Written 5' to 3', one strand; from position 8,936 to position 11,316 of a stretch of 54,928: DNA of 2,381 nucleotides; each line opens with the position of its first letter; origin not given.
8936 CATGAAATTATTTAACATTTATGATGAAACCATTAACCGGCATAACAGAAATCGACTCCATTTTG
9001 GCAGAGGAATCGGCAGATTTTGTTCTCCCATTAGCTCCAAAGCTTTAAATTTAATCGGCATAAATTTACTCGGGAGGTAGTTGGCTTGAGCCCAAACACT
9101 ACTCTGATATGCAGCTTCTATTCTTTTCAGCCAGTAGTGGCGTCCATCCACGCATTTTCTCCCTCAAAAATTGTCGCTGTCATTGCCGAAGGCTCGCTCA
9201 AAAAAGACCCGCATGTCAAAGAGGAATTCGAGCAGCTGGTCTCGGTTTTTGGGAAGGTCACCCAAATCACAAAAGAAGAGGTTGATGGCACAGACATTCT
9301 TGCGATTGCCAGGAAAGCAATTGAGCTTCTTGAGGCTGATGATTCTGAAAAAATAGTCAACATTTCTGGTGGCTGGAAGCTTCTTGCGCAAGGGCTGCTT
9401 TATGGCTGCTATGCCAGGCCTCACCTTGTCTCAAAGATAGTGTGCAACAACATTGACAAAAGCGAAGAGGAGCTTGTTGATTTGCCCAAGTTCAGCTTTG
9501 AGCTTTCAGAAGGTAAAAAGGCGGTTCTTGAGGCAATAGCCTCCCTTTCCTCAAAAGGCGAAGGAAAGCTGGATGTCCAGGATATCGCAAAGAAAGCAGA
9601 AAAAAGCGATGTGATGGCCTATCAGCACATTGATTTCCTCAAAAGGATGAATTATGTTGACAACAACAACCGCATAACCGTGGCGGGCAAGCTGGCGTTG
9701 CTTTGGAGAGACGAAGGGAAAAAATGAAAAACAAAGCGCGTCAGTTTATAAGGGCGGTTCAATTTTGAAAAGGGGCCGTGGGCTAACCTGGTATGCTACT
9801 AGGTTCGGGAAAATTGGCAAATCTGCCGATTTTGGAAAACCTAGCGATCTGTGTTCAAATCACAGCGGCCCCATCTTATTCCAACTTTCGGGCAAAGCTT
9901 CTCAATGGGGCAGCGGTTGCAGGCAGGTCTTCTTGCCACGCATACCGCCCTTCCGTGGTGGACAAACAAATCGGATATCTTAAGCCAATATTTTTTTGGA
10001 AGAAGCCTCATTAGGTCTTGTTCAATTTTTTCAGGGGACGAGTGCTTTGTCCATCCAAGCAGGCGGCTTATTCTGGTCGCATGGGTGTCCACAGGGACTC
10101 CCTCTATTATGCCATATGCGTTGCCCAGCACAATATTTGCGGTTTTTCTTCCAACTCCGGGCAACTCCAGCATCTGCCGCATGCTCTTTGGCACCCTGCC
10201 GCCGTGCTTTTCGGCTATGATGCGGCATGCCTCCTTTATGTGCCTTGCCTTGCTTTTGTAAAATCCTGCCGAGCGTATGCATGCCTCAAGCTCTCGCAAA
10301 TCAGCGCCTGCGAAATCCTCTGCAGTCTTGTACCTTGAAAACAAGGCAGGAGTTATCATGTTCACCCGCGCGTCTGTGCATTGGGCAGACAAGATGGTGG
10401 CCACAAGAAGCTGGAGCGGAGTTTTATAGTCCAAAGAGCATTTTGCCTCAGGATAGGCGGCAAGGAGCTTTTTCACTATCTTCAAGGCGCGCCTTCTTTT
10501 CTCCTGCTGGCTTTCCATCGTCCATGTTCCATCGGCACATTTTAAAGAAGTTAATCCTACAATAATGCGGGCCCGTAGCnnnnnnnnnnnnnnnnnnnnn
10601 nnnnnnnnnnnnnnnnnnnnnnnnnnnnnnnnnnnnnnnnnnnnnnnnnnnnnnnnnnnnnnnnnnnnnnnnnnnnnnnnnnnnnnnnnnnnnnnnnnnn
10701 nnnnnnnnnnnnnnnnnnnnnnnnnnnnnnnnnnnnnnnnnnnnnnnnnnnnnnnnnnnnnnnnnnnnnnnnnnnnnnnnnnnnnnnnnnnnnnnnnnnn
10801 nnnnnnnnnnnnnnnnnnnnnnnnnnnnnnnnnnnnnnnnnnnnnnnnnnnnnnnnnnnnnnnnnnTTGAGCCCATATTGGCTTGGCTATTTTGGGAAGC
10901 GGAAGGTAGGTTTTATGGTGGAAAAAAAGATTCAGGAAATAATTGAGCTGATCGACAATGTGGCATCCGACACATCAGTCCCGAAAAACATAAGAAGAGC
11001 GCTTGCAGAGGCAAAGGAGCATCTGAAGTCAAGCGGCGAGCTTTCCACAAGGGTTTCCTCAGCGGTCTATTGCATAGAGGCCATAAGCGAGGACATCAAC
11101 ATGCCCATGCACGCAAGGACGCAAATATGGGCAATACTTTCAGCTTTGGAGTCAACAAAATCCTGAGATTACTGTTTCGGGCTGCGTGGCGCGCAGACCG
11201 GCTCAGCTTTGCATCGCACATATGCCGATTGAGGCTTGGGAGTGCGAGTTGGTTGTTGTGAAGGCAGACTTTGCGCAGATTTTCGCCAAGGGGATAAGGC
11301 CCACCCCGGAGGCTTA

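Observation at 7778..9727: Orphan Csa3-like CARF-wHTH regulator facing a three-gene cassette of unknown function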

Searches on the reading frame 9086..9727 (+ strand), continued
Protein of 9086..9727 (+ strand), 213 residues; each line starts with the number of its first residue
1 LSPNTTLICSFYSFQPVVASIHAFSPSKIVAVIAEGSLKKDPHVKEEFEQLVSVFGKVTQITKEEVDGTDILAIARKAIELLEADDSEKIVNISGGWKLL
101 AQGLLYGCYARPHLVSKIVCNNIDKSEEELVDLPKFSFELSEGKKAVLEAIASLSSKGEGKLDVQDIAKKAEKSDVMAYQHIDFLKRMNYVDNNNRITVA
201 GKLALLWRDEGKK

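Call 78: predict_structure(alignment_id=A3)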
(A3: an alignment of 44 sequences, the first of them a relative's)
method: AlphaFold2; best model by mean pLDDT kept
length: 213 residues; sequences in the alignment: 44
mean_pLDDT: 92.9   pTM: 0.87
mean pLDDT of the five models: 92.9, 92.7, 92.4, 91.6, 91.3
residues with pLDDT >= 90: 181; 70-90: 27; 50-70: 2; < 50: 3
segments of 3 or more residues with pLDDT < 50: none
pLDDT, mean of each block of 10 residues (from residue 1): 85 92 96 93 95 96 95 97 97 89 96 96 84 92 96 90 96 97 97 96 91 47
secondary structure, 60 per line:
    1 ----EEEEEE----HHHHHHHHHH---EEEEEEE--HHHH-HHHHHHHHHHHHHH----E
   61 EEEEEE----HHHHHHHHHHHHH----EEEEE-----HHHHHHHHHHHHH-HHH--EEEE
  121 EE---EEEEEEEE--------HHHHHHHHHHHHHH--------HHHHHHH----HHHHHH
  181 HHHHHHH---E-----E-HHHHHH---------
elements in order: E5-10 H15-24 E28-34 H37-40 H42-55 E60-66 H71-83 E88-92 H98-110 E117-122 E126-133 H142-155 H164-170 H175-187 H199-204

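Call 82: fold_search(model_id=the predicted structure, library=pdb)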
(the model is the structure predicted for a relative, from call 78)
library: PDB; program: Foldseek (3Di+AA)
matches with E <= 10: 1651; with E <= 0.001: 46
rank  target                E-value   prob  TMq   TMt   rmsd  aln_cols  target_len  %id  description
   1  2wte_A                1.5e-08  1.00  0.50  0.50  12.3       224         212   12  The structure of the CRISPR-associated protein, Csa3, from Sulfolobus solfataricus at 1.8 angstrom resolution. (released 2010-09-22)
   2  6wxq_A                5.1e-08  1.00  0.47  0.48  11.7       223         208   13  Crystal structure of CRISPR-associated transcription factor Csa3 complexed with cA4 (released 2021-11-17)
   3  2wte_B                1.9e-07  1.00  0.51  0.52  11.6       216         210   11  The structure of the CRISPR-associated protein, Csa3, from Sulfolobus solfataricus at 1.8 angstrom resolution. (released 2010-09-22)
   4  7bdv_B                2.0e-07  1.00  0.48  0.31  19.5       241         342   16  Structure of Can2 from Sulfobacillus thermosulfidooxidans in complex with cyclic tetra-adenylate (cA4) (released 2021-03-03)
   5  7bdv_D                3.5e-07  1.00  0.47  0.31  19.6       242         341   15  Structure of Can2 from Sulfobacillus thermosulfidooxidans in complex with cyclic tetra-adenylate (cA4) (released 2021-03-03)
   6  6wxw_A                3.9e-07  1.00  0.47  0.29  20.5       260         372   15  crystal structure of apo Card1 (released 2020-12-30)
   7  6w11_B                4.7e-07  1.00  0.50  0.52  11.9       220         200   13  The structure of Sulfolobus solfataricus Csa3 in complex with cyclic tetraadenylate (cA4) (released 2021-03-10)
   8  8t66_A                1.9e-06  1.00  0.43  0.56   3.9       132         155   17  cA6 bound Cam1 (released 2024-01-10)
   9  7bdv_C                1.9e-06  1.00  0.46  0.30  20.6       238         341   14  Structure of Can2 from Sulfobacillus thermosulfidooxidans in complex with cyclic tetra-adenylate (cA4) (released 2021-03-03)
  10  6xl1_A                2.4e-06  1.00  0.45  0.27  20.6       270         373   15  crystal structure of cA4-activated Card1(D294N) (released 2020-12-30)
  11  8t66_B                2.5e-06  1.00  0.46  0.60   4.4       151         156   15  cA6 bound Cam1 (released 2024-01-10)
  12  8jbc_B                2.9e-06  1.00  0.48  0.24   8.1       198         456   16  Crystal Structure of the Csm6 K137A mutant from Thermus thermophilus HB8 in its apo form (released 2023-12-13)
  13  8t65_A                3.2e-06  1.00  0.45  0.59   4.0       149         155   17  cA4 bound Cam1 (released 2024-01-10)
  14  8jbb_A                3.4e-06  1.00  0.44  0.22   9.6       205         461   13  Crystal Structure of the Csm6 from Thermus thermophilus HB8 in complex with A2>p (released 2023-12-13)
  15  5fsh_A                3.9e-06  1.00  0.47  0.23   9.7       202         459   13  Crystal structure of Thermus thermophilus Csm6 (released 2016-01-27)
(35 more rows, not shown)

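Call 87: find_encoding_contigs(protein=P0005, flank=5000, max_places=2)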
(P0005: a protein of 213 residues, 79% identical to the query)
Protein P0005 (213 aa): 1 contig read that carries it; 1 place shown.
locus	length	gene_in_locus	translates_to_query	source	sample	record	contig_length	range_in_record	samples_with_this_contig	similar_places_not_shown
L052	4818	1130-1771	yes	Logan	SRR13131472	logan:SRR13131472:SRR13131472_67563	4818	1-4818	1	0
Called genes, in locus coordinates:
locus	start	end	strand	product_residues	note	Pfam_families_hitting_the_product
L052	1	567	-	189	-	?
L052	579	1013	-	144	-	PF04307:YdjM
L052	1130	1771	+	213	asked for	-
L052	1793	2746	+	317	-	PF02646:RmuC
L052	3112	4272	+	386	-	PF13560:HTH_31, PF01381:HTH_3 (weak), PF06114:Peptidase_M78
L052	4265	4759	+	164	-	PF14367:DUF4411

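Call 88: find_encoding_contigs(protein=P0002, flank=5000, max_places=2)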
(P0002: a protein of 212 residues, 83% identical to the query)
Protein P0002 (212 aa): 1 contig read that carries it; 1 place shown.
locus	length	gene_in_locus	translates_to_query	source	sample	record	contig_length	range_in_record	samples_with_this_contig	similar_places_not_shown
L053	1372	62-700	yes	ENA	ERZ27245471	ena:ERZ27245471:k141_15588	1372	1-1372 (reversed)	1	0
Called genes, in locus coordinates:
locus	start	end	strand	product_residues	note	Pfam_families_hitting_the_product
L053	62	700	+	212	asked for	-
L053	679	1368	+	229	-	-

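Call 89: find_encoding_contigs(protein=P0007, flank=5000, max_places=2)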
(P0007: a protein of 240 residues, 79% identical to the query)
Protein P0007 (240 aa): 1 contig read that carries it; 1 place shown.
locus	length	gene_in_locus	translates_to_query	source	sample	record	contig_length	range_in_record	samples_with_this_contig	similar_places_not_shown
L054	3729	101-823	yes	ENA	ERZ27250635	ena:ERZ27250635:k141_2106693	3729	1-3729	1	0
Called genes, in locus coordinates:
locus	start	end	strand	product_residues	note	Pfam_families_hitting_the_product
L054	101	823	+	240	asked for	PF22662:Csa3_N (faint)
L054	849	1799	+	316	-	-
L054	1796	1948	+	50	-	-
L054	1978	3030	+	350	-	PF14281:PDDEXK_4 (weak)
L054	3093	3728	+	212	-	?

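Call 90: find_encoding_contigs(protein=P0013, flank=5000, max_places=2)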
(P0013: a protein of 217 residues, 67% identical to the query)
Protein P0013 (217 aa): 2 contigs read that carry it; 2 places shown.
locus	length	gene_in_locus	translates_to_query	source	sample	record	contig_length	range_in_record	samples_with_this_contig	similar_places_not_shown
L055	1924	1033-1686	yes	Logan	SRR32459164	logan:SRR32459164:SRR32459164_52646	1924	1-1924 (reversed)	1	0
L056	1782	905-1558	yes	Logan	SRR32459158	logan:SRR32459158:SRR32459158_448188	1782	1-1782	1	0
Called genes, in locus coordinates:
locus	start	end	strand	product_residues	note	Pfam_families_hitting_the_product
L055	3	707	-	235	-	?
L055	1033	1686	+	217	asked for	PF22662:Csa3_N (weak)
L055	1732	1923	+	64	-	?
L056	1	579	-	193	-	?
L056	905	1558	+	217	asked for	PF22662:Csa3_N (weak)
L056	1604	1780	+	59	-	?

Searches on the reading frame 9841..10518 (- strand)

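Call 4: search_protein_families(library=pfam, proteins=[window:9841-10518:-], max_evalue=0.1)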
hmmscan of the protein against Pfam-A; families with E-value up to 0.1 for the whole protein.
window:9841-10518:- (225 aa): 4 families
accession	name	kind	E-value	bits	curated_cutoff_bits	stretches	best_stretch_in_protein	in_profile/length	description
PF00730.31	HhH-GPD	-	7.4e-29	100.7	26.2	1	39-175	1-108/108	HhH-GPD superfamily base excision DNA repair protein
PF00633.29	HHH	-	5e-05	23.4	24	1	105-131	2-28/30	Helix-hairpin-helix motif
PF10576.14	EndIII_4Fe-2S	-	0.005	17.5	20.5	1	193-209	1-17/17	Iron-sulfur binding domain of endonuclease III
PF14520.12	HHH_5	-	0.0092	16.9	27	0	115-135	3-23/57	Helix-hairpin-helix domain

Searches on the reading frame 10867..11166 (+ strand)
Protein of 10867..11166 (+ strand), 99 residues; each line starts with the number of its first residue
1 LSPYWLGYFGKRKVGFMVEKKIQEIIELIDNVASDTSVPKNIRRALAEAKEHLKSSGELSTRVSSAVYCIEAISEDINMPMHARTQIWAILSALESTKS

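Call 4: search_protein_families(library=pfam, proteins=[window:10867-11166:+], max_evalue=0.1)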
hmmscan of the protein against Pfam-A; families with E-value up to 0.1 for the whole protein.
window:10867-11166:+ (99 aa): 4 families
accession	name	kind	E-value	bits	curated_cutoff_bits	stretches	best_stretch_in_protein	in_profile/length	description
PF03685.18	UPF0147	-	8.9e-26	90.2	23.6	1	19-96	2-80/81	Uncharacterised protein family (UPF0147)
PF23268.1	RIN1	-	0.0023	18.7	27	1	13-66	16-69/95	RIN1-like domain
PF06786.17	UPF0253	-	0.021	15.6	27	1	19-48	24-53/65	Uncharacterised protein family (UPF0253)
PF08841.16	DDR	-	0.07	12.6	24.6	1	18-88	45-114/328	Diol dehydratase reactivase ATPase-like domain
